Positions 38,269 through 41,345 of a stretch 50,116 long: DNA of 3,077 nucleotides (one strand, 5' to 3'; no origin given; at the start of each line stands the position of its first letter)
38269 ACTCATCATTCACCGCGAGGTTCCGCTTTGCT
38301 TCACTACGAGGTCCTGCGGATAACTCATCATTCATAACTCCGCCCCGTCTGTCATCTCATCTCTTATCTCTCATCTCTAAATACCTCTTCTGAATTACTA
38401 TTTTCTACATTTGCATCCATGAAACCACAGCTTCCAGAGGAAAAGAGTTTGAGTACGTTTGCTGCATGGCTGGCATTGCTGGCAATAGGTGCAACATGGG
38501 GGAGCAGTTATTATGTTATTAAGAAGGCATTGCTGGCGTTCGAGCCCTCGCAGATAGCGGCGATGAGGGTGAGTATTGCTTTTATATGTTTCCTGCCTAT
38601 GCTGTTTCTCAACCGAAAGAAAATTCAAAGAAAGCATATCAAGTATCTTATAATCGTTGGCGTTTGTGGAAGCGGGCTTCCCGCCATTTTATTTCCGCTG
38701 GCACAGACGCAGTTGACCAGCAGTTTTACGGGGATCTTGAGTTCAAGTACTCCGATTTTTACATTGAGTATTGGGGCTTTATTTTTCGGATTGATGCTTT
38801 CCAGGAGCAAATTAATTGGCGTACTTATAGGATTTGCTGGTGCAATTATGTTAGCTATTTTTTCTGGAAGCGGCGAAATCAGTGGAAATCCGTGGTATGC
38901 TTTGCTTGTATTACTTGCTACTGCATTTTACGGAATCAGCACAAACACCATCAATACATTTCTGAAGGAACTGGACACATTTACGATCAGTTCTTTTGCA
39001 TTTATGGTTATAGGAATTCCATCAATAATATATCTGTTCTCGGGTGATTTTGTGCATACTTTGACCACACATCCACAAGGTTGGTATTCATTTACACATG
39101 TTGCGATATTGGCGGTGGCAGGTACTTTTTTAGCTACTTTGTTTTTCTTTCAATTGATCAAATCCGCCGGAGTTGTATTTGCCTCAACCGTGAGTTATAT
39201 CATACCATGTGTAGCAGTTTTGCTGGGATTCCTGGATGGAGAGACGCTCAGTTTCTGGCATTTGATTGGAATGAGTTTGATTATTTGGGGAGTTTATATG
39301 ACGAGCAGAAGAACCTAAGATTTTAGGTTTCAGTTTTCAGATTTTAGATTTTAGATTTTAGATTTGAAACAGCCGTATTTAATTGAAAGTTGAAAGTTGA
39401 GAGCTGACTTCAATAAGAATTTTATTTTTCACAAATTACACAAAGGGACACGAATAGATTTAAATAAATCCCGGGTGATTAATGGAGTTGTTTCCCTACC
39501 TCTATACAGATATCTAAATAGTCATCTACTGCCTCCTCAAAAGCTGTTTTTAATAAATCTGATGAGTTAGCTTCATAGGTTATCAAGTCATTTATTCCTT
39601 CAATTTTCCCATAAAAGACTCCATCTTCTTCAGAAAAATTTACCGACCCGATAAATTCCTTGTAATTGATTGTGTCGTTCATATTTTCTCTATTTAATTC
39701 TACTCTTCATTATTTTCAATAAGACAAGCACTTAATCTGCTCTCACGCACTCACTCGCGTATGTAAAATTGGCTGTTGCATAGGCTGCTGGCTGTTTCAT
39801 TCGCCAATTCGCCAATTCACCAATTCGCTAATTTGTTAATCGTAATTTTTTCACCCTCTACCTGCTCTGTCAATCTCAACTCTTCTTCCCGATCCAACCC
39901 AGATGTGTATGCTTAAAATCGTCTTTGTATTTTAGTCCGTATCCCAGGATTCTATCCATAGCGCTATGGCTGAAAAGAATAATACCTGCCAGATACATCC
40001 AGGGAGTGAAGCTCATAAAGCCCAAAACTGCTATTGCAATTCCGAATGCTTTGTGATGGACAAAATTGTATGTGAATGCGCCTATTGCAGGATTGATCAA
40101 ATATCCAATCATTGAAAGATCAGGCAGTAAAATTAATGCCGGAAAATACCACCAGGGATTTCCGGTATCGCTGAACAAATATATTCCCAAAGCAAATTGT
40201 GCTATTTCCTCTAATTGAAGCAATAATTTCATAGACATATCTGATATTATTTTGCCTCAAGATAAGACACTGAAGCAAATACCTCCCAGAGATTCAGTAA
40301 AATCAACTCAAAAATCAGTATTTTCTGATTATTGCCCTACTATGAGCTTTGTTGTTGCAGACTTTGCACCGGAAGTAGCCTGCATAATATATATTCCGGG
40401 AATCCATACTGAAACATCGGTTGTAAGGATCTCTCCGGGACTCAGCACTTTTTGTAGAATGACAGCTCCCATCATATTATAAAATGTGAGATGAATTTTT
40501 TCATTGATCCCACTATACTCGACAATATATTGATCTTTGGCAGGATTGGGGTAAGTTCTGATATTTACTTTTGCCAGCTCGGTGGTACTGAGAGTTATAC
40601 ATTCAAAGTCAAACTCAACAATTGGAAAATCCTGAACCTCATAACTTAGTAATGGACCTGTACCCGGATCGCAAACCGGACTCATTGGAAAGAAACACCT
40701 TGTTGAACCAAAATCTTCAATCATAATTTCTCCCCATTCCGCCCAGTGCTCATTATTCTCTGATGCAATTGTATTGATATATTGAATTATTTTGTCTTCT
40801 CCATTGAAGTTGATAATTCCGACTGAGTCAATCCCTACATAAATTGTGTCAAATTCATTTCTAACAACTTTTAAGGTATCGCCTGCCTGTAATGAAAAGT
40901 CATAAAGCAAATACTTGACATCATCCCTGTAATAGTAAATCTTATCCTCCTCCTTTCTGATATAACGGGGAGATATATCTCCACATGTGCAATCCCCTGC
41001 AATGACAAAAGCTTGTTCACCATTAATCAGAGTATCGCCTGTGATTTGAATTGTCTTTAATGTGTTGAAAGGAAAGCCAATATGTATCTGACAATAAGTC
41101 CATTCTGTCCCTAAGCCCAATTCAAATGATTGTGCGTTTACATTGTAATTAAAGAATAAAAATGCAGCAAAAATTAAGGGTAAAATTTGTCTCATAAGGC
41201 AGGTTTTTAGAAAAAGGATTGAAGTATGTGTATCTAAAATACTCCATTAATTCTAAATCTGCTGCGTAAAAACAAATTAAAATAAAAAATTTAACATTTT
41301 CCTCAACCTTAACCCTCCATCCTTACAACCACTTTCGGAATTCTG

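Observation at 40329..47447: TolC–MFP–FtsX permease–ABC ATPase efflux pump transcriptionally fused to a LytS-like intramembrane-sensing kinase and LytTR regulator, with a T9SS-secreted protein just downstream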

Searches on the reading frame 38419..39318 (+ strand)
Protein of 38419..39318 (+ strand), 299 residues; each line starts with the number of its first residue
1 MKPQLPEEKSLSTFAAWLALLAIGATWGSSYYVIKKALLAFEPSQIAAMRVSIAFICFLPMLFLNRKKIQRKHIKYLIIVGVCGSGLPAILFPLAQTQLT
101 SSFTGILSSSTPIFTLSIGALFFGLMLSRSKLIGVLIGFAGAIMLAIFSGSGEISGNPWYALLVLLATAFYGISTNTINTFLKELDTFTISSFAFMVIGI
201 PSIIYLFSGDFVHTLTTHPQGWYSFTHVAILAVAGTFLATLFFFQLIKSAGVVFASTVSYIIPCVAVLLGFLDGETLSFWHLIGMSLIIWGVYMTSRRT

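Call 3: search_protein_families(library=pfam, proteins=[window:38419-39318:+], max_evalue=0.01)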
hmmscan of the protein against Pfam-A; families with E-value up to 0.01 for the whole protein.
window:38419-39318:+ (299 aa): 2 families
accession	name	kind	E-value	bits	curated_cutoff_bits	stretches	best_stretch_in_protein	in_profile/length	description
PF00892.27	EamA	-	3.2e-33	115.3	28.2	2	18-145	5-133/135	EamA-like transporter family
PF07695.17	7TMR-DISM_7TM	-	0.00011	22.6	29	0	158-295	32-169/205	7TM diverse intracellular signalling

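Call 4: search_protein_families(library=ncbifam, proteins=[window:38419-39318:+], max_evalue=0.01)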
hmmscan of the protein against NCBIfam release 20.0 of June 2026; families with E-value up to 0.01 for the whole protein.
window:38419-39318:+ (299 aa): 4 families
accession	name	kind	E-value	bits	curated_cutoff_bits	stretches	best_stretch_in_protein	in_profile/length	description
TIGR00950.1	2A78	equivalog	2.6e-27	95.9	230.2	1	27-292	1-263/264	carboxylate/amino acid/amine transporter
NF008432.0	PRK11272.1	equivalog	8.7e-24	84.2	270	1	16-295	11-285/294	drug/metabolite exporter YedA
TIGR03340.1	phn_DUF6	hypoth_equivalog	1.8e-09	37.7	288.15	1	108-294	96-280/281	phosphonate utilization associated putative membrane protein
NF050091.1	ArAmAcExpYddG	equivalog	5.4e-09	36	300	2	187-293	32-133/285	aromatic amino acid exporter YddG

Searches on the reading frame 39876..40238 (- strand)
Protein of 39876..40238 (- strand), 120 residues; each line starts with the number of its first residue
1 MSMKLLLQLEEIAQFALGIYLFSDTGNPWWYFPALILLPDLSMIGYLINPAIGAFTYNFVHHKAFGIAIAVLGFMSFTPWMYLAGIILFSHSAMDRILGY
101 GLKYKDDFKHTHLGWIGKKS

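Call 3: search_protein_families(library=pfam, proteins=[window:39876-40238:-], max_evalue=0.01)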
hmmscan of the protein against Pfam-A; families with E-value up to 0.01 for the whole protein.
window:39876-40238:- (120 aa): 2 families
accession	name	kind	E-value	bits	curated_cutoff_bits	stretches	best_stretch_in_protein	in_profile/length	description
PF14079.11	DUF4260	-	1.5e-43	147.8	27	1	5-116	2-113/113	Domain of unknown function (DUF4260)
PF04241.20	DUF423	-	0.0069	17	25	0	54-94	24-68/86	Protein of unknown function (DUF423)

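Call 4: search_protein_families(library=ncbifam, proteins=[window:39876-40238:-], max_evalue=0.01)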
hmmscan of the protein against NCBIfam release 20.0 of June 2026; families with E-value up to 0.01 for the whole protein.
window:39876-40238:- (120 aa): 0 families

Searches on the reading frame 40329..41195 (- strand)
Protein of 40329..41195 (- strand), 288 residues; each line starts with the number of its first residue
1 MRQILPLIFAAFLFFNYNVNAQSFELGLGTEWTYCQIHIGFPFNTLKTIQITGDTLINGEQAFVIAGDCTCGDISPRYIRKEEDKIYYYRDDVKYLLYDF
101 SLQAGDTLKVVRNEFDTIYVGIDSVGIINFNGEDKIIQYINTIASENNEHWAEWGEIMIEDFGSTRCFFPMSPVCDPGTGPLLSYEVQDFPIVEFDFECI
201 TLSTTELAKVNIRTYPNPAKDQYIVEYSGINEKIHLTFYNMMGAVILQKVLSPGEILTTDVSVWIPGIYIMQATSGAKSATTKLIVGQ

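Call 3: search_protein_families(library=pfam, proteins=[window:40329-41195:-], max_evalue=0.01)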
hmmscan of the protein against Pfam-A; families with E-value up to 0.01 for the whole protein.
window:40329-41195:- (288 aa): 1 family
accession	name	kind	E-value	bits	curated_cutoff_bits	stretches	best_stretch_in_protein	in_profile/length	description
PF18962.6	Por_Secre_tail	-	2.5e-10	40.9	27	1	215-286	2-75/75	Secretion system C-terminal sorting domain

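Call 4: search_protein_families(library=ncbifam, proteins=[window:40329-41195:-], max_evalue=0.01)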
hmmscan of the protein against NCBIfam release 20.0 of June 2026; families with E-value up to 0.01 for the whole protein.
window:40329-41195:- (288 aa): 2 families
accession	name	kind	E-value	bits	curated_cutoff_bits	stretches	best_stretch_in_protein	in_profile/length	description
TIGR04183.1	Por_Secre_tail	domain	5.6e-11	42.3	23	1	215-286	2-71/72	T9SS type A sorting domain-containing protein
NF038113.1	T9SSA_dep_M36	equivalog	8.9e-11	40.7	885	1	185-286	766-868/869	T9SS-dependent M36 family metallopeptidase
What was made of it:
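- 40329..41195 (-): Adjacent accessory gene, NOT part of the conserved module: 288-aa beta-rich protein with a T9SS type-A C-terminal sorting domain. PF18962 / TIGR04183 (calls 3, 4).
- On T9SS type-A cargo (gene 40329-41195 only): PF18962 at 40.9 bits and TIGR04183 at 42.3 bits, both above cutoff (calls 3, 4).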

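Call 30: search_protein_families(library=pfam, proteins=[window:40329-41195:-], max_evalue=0.01)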
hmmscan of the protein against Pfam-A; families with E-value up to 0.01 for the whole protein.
window:40329-41195:- (288 aa): 1 family
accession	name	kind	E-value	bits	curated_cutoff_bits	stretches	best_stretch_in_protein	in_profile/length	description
PF18962.6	Por_Secre_tail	-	2.5e-10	40.9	27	1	215-286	2-75/75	Secretion system C-terminal sorting domain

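Call 54: find_homologous_proteins(query=window:40329-41195:-, max_evalue=0.00001)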
Query window:40329-41195:- (288 aa): 11 proteins with E <= 0.00001 among 653 candidates.
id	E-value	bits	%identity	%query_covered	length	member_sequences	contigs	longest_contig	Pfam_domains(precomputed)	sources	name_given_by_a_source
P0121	1.2e-194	663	100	100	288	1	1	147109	PF18962.8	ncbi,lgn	-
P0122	6.0e-164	562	84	100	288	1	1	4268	PF18962.8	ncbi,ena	-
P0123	2.6e-163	560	84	100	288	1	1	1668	PF18962.8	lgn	-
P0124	4.6e-151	520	78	100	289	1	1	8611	PF18962.8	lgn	-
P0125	1.4e-100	354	56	100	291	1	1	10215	PF18962.8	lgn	-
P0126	8.0e-94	332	54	100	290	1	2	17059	PF18962.8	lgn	-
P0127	4.4e-22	97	29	88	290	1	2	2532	PF18962.8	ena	-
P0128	1.8e-13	69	26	97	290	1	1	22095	PF18962.8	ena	-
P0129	5.4e-11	60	28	99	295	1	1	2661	PF18962.8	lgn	-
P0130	3.4e-10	58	26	94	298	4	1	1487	PF18962.8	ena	-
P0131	3.7e-7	48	26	89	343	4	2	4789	PF18962.8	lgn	-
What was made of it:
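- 40329..41195 (-): 11 homologues only (call 54).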

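Call 55: find_encoding_contigs(protein=P0126, flank=8000, max_places=2)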
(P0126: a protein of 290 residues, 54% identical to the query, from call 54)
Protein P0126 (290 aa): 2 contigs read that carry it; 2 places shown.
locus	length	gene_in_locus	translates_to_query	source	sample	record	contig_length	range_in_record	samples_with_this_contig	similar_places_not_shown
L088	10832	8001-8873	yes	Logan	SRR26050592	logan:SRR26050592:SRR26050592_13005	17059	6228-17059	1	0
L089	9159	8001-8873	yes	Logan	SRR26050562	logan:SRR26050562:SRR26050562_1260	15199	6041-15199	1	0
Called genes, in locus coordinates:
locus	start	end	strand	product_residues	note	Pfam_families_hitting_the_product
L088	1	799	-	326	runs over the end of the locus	PF00941:FAD_binding_5, PF03450:CO_deh_flav_C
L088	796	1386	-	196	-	PF13085:Fer2_3 (weak), PF00111:Fer2, PF01799:Fer2_2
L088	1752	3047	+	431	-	PF02321:OEP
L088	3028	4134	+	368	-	PF25954:Beta-barrel_RND_2 (weak), PF25990:Beta-barrel_YknX (weak)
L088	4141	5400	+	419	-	PF12704:MacB_PCD, PF02687:FtsX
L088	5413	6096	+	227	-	PF02463:SMC_N (faint), PF13175:AAA_15 (faint), PF00005:ABC_tran, PF13304:AAA_21 (faint)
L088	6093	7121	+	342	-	PF06580:His_kinase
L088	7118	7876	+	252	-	PF00072:Response_reg, PF04397:LytTR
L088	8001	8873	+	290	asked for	PF18962:Por_Secre_tail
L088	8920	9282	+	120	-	PF14079:DUF4260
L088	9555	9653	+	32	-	-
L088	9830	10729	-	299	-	PF00892:EamA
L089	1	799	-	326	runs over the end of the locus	PF00941:FAD_binding_5, PF03450:CO_deh_flav_C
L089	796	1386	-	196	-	PF13085:Fer2_3 (weak), PF00111:Fer2, PF01799:Fer2_2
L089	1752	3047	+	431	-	PF02321:OEP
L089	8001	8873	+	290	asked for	PF18962:Por_Secre_tail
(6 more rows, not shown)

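Call 56: find_encoding_contigs(protein=P0128, flank=8000, max_places=2)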
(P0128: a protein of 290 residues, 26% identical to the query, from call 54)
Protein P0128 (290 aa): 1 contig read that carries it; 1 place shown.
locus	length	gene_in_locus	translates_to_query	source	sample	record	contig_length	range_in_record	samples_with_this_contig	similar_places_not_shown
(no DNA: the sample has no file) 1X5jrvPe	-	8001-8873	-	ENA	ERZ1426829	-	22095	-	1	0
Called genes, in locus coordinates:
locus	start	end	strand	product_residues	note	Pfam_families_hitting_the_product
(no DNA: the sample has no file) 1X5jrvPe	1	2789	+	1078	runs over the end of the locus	PF14339:DUF4394 (faint), PF13620:CarboxypepD_reg, PF00963:Cohesin (faint), PF18962:Por_Secre_tail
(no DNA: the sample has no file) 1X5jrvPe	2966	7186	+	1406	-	PF06280:fn3_5 (faint), PF22544:HYDIN_VesB_CFA65-like_Ig (faint), PF13620:CarboxypepD_reg, PF13715:CarbopepD_reg_2, PF17210:SdrD_B (faint), PF13620:CarboxypepD_reg, PF18962:Por_Secre_tail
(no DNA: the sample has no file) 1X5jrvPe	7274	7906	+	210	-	-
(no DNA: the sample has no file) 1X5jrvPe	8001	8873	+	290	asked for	PF18962:Por_Secre_tail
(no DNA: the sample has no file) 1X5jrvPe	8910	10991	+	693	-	-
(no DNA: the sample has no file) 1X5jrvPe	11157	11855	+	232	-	PF13568:OMP_b-brl_2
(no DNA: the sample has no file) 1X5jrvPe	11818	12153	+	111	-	-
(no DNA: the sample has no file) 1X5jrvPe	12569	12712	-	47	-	-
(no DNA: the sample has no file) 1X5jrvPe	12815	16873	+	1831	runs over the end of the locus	PF19190:BACON_2 (faint), PF22076:Cep192_D6 (faint), PF22544:HYDIN_VesB_CFA65-like_Ig (faint), PF06280:fn3_5 (faint), PF13620:CarboxypepD_reg, PF13620:CarboxypepD_reg, PF00963:Cohesin (weak), PF18962:Por_Secre_tail, +3 more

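Call 77: predict_structure(alignment_id=A5)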
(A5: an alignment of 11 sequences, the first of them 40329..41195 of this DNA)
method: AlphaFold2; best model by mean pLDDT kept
length: 288 residues; sequences in the alignment: 11
mean_pLDDT: 70.1   pTM: 0.60
mean pLDDT of the five models: 70.1, 61.8, 60.0, 59.9, 56.2
residues with pLDDT >= 90: 19; 70-90: 143; 50-70: 87; < 50: 39
segments of 3 or more residues with pLDDT < 50: 14-24, 148-153, 170-179, 200-205
pLDDT, mean of each block of 10 residues (from residue 1): 58 43 56 67 68 90 79 68 83 82 81 70 75 74 57 60 60 43 69 57 54 72 82 88 85 89 76 82 63
secondary structure, 60 per line:
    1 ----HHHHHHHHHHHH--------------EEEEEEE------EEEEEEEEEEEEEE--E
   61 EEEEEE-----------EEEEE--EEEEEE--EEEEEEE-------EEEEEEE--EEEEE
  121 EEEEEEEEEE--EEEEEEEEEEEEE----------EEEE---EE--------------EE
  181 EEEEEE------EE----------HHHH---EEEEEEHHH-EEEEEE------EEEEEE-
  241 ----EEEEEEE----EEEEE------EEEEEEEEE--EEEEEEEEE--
elements in order: H5-16 E31-37 E44-57 E60-66 E78-82 E85-90 E93-99 E107-113 E116-130 E133-145 E156-159 E179-186 H205-208 E212-217 E222-227 E234-239 E245-251 E256-260 E267-275 E278-286
